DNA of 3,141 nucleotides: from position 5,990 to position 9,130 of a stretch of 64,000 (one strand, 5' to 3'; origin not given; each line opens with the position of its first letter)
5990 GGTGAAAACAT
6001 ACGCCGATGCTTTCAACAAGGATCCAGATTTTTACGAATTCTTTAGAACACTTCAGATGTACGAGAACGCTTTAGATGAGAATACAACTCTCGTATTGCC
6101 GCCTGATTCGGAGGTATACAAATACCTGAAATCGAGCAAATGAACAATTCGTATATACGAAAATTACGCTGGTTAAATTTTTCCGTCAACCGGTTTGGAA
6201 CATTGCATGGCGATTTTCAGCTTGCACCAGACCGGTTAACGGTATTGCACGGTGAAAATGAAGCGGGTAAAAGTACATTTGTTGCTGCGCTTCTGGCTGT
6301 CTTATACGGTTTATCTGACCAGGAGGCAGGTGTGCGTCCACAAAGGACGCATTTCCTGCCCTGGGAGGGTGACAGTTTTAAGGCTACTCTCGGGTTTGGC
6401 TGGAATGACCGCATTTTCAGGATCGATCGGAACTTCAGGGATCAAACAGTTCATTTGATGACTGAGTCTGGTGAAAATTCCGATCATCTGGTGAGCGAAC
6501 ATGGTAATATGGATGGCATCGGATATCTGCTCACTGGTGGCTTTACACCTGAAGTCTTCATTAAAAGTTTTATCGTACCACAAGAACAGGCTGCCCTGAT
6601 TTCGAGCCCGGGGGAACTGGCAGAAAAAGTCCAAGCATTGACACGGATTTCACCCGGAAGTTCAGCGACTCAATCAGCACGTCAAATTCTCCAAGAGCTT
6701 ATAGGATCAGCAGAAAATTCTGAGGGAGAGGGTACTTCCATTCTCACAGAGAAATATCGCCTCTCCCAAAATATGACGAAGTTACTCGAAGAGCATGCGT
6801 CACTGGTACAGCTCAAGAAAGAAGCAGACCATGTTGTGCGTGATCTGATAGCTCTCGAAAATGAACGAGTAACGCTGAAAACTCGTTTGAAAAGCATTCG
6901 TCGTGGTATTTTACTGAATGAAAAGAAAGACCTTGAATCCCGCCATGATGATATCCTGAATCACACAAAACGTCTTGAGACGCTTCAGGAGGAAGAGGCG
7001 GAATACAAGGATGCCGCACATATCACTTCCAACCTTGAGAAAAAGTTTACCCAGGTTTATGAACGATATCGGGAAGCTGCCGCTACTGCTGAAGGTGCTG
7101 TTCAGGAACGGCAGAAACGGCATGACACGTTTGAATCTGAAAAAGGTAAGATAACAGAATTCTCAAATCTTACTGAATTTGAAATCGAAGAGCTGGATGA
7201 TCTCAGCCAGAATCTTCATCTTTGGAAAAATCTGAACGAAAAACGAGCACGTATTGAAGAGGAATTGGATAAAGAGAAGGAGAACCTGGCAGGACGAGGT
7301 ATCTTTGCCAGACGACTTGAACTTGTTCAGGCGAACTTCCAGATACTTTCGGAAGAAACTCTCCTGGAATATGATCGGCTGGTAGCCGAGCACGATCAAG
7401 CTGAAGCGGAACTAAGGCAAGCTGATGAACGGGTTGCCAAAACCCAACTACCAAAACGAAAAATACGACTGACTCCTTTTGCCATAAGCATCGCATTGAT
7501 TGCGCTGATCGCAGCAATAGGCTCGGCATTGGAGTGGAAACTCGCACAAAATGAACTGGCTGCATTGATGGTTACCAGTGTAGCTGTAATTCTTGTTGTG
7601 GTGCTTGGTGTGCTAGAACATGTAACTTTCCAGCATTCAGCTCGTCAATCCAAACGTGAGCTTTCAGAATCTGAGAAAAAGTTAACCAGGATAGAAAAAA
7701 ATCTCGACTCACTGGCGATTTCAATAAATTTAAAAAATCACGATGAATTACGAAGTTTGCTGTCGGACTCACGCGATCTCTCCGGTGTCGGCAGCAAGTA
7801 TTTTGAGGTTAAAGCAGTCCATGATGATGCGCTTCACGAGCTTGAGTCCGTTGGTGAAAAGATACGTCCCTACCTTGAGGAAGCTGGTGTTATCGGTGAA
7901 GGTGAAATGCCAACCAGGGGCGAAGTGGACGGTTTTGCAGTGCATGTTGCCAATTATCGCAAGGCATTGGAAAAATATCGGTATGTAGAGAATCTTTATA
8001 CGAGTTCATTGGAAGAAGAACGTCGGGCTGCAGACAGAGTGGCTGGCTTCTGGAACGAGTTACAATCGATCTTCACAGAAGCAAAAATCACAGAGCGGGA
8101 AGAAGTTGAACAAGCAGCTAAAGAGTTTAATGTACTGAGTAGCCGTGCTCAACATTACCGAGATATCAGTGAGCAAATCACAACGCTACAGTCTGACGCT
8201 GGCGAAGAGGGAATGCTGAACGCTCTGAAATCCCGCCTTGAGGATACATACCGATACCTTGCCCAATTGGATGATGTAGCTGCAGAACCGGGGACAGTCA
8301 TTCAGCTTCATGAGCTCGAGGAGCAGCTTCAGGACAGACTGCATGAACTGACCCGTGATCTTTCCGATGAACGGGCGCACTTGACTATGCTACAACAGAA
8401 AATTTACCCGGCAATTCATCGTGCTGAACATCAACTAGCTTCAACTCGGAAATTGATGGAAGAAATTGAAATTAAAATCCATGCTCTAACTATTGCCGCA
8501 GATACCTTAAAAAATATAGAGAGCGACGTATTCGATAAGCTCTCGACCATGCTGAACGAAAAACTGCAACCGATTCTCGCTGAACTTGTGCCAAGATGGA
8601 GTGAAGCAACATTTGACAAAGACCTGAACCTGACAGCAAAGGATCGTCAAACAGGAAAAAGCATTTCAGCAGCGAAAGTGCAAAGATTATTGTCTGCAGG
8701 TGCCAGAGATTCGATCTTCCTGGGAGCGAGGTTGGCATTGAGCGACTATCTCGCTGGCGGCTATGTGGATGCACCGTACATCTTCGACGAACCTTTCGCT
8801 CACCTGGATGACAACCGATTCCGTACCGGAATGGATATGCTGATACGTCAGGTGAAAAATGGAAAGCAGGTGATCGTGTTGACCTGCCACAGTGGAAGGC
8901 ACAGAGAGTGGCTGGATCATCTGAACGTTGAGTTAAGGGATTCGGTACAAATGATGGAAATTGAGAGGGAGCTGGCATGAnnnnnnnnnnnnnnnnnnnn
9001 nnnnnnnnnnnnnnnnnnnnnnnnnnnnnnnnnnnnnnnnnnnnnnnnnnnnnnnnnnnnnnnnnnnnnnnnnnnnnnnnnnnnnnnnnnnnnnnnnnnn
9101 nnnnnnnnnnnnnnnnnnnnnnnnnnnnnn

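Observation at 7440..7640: Rad50-like ATPase has two transmembrane helices in place of the zinc hook at the coiled-coil apex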

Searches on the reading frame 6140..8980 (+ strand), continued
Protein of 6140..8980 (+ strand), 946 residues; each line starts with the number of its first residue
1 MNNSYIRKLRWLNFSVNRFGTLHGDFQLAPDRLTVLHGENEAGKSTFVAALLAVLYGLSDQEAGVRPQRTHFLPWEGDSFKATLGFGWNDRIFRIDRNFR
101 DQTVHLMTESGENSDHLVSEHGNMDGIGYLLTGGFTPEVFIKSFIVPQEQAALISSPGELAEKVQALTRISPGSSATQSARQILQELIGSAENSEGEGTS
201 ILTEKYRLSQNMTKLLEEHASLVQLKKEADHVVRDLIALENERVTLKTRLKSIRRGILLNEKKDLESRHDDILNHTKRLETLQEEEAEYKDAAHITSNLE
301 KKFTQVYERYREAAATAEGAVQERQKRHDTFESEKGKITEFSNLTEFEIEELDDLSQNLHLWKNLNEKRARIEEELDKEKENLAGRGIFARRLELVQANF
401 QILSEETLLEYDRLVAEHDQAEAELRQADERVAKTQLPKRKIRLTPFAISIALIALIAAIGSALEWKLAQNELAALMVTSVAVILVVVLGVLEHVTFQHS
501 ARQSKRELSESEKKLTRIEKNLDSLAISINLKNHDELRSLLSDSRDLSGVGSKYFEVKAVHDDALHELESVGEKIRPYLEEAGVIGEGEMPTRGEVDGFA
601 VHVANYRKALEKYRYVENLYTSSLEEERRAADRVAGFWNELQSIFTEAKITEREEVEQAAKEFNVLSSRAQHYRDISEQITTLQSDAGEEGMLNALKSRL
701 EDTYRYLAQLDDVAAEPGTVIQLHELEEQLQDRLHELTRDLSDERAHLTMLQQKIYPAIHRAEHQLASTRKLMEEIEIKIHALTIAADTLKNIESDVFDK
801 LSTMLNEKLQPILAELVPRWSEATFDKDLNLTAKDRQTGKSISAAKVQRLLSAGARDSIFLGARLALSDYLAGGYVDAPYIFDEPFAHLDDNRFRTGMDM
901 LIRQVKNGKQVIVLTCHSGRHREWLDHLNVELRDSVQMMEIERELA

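Call 92: search_protein_families(library=pfam, proteins=[L003:4115-5377:+, L003:8991-11126:+, L005:5098-6600:+, L007:5479-6816:+, L007:11195-12316:+, L009:8789-10288:+, L011:8814-12518:+, L013:5965-6888:+, L013:10344-11066:+, L021:9353-11299:+], max_evalue=0.00001)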
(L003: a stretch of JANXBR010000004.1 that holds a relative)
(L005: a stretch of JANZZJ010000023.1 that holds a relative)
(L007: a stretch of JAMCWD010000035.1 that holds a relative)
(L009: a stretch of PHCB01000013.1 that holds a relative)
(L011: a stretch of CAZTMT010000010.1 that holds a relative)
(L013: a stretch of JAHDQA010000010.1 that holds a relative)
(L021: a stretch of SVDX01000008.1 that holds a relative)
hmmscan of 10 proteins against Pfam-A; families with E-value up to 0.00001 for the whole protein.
L003:4115-5377:+ (420 aa): 1 family
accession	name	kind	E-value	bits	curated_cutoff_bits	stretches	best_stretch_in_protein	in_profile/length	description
PF01702.25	TGT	-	3.9e-10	39.8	26.3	1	134-288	124-272/357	Queuine tRNA-ribosyltransferase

L003:8991-11126:+ (711 aa): 6 families
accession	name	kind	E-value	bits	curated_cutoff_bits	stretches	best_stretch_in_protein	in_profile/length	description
PF01138.27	RNase_PH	-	9.8e-59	197.9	25.5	2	329-462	1-130/130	3' exoribonuclease family, domain 1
PF03725.20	RNase_PH_C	-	1.7e-23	82.8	20.8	2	143-205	1-65/67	3' exoribonuclease family, domain 2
PF00575.29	S1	-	2.3e-21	76.4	22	1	627-697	3-74/74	S1 RNA binding domain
PF03726.19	PNPase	-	5.8e-11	43.1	24.6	1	237-326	1-81/81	Polyribonucleotide nucleotidyltransferase, RNA binding domain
PF00013.35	KH_1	-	2.8e-10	40.2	21.5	1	562-620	2-65/66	KH domain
PF10934.14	Sheath_initiator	-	7e-06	26.5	32.9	0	259-318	16-75/104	Contractile injection system sheath initiator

L005:5098-6600:+ (500 aa): 2 families
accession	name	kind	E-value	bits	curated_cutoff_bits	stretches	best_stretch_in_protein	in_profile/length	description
PF00498.31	FHA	-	5.2e-37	126.5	20.7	2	58-121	1-67/67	FHA domain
PF16697.10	Yop-YscD_cpl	-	2.6e-30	104.9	33.2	2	50-130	12-93/94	Inner membrane component of T3SS, cytoplasmic domain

L007:5479-6816:+ (445 aa): 1 family
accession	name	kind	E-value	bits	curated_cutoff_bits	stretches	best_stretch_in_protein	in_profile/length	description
PF00202.27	Aminotran_3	-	1.4e-123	413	30.5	1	36-439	7-403/403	Aminotransferase class-III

L007:11195-12316:+ (373 aa): 1 family
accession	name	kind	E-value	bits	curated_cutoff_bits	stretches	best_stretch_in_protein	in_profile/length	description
PF05559.16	DUF763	-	3.6e-133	444.1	35.5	1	4-320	1-319/319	Protein of unknown function (DUF763)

L009:8789-10288:+ (499 aa): 4 families
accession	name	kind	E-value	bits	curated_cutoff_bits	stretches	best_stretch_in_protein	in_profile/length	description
PF07228.17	SpoIIE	-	5.4e-47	160.7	25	1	281-473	3-191/192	Stage II sporulation protein E (SpoIIE)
PF13185.12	GAF_2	-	3.2e-20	73.2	28.6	1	61-214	4-135/136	GAF domain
PF01590.32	GAF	-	2e-17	64.4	22.4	1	61-213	2-132/133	GAF domain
PF13492.12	GAF_3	-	1.1e-09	39.2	27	1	62-214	3-127/129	GAF domain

L011:8814-12518:+ (1234 aa): 4 families
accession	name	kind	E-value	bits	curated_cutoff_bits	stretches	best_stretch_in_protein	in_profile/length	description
PF25183.1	OMP_b-brl_4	-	9.7e-160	534.1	30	1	239-1227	1-838/838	Outer membrane beta barrel domain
PF13620.12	CarboxypepD_reg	-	1.2e-20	74.1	32.3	1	30-110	2-82/82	Carboxypeptidase regulatory-like domain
PF13715.12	CarbopepD_reg_2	-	8.5e-07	29.4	32.2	1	31-97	2-64/88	CarboxypepD_reg-like domain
PF00593.30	TonB_dep_Rec_b-barrel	-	9.1e-06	26.2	27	1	498-716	60-230/436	TonB dependent receptor-like, beta-barrel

L013:5965-6888:+ (307 aa): 1 family
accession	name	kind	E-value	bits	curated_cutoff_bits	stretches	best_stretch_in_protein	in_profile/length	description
PF00294.29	PfkB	-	1.9e-08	34.4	25.8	1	46-276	47-286/302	pfkB family carbohydrate kinase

L013:10344-11066:+ (240 aa): 1 family
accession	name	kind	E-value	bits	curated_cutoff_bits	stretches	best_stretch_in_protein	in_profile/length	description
PF00149.33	Metallophos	-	8.4e-13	49.6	21.5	1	2-195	3-190/191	Calcineurin-like phosphoesterase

L021:9353-11299:+ (648 aa): 1 family
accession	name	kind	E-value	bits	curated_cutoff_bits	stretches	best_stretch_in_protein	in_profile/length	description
PF00912.28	Transgly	-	2.3e-35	122.1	27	1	76-248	5-177/178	Transglycosylase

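Call 94: search_dna_similar(query=window:6140-8980:+, collection=plasmids, mode=protein, max_evalue=0.00001, max_rows=12)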
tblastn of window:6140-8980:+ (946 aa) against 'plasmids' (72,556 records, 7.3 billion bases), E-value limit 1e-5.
Records with a match: 1; places in all: 1; records where one place covers at least 80% of the query: 0.
Best place of each record, by identity: <60% 1.
By first word of the organism name: Vescimonas 1.
By predicted mobility (MOB-suite, as given by PLSDB): non-mobilizable 1.
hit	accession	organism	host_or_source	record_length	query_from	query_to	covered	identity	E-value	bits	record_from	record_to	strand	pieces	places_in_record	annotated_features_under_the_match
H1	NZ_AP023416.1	Vescimonas fastidiosa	Homo sapiens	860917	696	920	24%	25.9%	6e-8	65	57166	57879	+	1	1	AAA family ATPase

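Call 95: search_dna_similar(query=window:6140-8980:+, collection=phages, mode=protein, max_evalue=0.00001, max_rows=8)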
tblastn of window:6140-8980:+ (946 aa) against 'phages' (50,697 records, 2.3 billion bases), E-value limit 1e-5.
No match.

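Call 98: find_related_loci(query=A6, collection=metagenome_contigs, flank=7000)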
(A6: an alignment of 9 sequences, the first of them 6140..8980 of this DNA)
Query A6 (946 aa) in metagenome_contigs; peptide patterns used: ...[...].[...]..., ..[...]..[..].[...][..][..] (x = any residue, [..] = any of these).
600 stretches matched a pattern (row limit reached: there are more); 33 encode a relative of the query (tblastn E <= 1e-3); 33 distinct loci.
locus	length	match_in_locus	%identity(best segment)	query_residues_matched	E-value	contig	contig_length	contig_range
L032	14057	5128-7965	34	6-942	6e-158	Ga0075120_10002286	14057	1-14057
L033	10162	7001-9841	29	1-942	1e-133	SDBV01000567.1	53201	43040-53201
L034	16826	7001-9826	24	1-921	2e-30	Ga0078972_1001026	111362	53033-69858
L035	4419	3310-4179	29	641-925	5e-28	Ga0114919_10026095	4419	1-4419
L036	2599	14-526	35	756-929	7e-28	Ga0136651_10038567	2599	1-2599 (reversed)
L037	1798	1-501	33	757-926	5e-27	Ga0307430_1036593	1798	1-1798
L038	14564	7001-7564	34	753-943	4e-26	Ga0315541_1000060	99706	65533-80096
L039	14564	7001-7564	34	753-943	4e-26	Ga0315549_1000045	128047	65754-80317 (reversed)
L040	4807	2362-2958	35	723-922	1e-25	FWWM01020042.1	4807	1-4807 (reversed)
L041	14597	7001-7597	35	723-922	2e-25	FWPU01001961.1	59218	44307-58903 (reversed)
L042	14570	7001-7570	34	722-920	3e-25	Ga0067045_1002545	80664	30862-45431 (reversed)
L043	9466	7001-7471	37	763-920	2e-24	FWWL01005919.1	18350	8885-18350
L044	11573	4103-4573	37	763-920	2e-24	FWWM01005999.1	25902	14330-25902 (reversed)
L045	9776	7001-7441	37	782-934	2e-22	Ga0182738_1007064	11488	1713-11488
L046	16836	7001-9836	31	19-935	1e-18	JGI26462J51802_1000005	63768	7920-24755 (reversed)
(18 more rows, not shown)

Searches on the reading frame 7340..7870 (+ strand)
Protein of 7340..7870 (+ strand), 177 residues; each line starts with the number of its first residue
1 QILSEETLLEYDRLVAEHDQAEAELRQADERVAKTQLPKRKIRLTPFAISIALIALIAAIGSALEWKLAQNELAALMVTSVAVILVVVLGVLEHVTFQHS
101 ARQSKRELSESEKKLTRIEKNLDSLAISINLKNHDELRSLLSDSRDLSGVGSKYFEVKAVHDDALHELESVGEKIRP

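Call 87: search_solved_structures(query=window:7340-7870:+, max_evalue=10)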
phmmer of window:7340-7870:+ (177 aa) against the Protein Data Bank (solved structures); distinct sequences matched with E-value up to 10: 2.
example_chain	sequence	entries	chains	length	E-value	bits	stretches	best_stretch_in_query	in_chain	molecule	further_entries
8txr_i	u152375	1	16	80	0.47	13.5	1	5-48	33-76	Exodeoxyribonuclease 7 small subunit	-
8rst_A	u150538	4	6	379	0.98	12.5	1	131-167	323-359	Rap3T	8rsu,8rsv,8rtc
